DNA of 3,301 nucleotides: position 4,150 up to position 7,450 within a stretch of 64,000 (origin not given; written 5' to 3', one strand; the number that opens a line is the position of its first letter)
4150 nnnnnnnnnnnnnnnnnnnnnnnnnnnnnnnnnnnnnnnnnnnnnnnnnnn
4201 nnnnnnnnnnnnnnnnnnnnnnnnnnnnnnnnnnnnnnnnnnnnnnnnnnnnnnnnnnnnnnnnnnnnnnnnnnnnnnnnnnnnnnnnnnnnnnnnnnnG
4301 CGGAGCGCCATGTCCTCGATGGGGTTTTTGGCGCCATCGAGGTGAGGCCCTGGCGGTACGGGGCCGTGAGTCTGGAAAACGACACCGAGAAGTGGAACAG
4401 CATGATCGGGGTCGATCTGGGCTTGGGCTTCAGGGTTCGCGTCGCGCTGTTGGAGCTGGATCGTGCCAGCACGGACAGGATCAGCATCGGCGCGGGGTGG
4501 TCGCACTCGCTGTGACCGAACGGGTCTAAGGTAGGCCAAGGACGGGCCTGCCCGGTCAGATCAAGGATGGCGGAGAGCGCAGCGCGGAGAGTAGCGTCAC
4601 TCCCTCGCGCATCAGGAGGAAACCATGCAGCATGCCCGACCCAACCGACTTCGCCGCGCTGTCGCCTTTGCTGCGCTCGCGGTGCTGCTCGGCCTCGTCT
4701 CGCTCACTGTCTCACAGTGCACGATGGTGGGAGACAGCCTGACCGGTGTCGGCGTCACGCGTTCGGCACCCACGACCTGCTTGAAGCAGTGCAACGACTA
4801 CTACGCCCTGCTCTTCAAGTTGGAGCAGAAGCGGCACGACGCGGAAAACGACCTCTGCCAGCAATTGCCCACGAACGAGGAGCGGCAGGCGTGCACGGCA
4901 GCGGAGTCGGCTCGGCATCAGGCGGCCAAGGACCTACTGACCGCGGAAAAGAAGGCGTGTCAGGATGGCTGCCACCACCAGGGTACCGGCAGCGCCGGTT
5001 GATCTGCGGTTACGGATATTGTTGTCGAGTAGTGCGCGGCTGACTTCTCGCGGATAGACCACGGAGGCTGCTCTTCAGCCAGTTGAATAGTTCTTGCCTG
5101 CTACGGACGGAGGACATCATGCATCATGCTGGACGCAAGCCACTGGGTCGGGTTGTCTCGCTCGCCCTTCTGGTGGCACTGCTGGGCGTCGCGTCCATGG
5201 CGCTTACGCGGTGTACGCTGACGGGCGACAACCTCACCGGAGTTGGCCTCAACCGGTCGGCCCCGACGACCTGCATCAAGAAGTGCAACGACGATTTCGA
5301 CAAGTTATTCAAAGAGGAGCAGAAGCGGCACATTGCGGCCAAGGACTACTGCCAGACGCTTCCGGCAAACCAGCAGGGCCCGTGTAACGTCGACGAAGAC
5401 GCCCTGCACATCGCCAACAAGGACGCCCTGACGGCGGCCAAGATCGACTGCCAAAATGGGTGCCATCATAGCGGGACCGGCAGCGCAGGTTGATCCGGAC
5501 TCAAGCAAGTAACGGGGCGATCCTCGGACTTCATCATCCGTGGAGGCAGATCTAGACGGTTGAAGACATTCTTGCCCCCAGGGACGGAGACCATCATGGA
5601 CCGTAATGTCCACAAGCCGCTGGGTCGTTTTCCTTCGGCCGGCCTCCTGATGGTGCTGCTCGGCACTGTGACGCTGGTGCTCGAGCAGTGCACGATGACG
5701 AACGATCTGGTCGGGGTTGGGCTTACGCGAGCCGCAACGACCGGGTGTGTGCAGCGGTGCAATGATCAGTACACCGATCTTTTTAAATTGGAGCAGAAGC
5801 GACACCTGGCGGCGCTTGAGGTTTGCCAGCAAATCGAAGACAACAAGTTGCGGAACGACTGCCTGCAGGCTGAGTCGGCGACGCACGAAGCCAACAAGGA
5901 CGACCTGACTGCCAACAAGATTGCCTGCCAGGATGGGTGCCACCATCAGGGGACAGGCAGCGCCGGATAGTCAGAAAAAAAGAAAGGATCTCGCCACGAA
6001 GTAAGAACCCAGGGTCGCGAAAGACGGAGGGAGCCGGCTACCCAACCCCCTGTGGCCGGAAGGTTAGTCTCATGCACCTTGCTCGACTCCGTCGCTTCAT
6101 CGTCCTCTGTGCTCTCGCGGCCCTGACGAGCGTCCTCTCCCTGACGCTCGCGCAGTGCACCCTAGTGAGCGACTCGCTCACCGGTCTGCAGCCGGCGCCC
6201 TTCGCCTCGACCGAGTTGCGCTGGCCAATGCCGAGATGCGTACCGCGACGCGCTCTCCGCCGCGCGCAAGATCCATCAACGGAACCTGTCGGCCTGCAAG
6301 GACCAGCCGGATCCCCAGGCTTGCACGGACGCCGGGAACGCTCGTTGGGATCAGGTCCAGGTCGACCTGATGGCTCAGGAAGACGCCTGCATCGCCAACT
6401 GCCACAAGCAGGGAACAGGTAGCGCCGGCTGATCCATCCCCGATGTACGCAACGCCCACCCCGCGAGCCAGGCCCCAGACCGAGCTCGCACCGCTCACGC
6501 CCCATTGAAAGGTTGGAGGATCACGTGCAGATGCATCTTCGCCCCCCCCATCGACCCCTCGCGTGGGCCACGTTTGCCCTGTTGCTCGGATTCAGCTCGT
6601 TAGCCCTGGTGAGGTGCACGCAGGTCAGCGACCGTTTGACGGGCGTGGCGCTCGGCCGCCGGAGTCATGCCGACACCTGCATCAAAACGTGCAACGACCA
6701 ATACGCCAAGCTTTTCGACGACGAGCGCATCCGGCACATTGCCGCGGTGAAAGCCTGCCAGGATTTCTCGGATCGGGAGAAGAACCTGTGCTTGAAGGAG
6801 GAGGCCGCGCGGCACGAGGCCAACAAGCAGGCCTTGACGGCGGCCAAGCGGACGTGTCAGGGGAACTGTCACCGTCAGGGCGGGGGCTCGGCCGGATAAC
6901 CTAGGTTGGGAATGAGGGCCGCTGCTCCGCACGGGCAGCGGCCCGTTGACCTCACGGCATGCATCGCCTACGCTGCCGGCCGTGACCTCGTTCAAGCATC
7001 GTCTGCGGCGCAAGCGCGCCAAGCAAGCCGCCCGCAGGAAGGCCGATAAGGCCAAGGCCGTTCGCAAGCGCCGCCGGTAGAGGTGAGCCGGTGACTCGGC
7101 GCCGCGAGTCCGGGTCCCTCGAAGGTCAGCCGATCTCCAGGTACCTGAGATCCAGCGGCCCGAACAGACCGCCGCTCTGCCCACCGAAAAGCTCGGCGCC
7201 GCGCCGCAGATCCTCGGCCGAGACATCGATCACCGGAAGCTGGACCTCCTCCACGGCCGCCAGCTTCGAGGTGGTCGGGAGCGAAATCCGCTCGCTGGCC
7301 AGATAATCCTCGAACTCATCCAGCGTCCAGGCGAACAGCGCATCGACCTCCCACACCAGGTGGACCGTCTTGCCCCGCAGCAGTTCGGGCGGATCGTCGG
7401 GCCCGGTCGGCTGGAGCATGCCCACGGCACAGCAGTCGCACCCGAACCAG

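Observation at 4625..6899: Tandem array of five paralogous small exported Cys/His-rich proteins with an invariant C-terminal C-x3-C-H..G.GSAG tail, family not recognised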

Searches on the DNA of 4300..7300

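Call 65: search_rna_families(source=window, start=4300, end=7300, threshold=evalue, max_evalue=1)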
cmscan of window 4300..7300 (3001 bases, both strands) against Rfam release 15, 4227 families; matches with E-value up to 1: 0.
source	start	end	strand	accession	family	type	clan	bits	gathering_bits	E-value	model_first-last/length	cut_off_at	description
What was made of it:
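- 4530..4624 (+): Conserved 5' leader of copy 1, containing two hairpins. There is no Rfam match (call 65).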
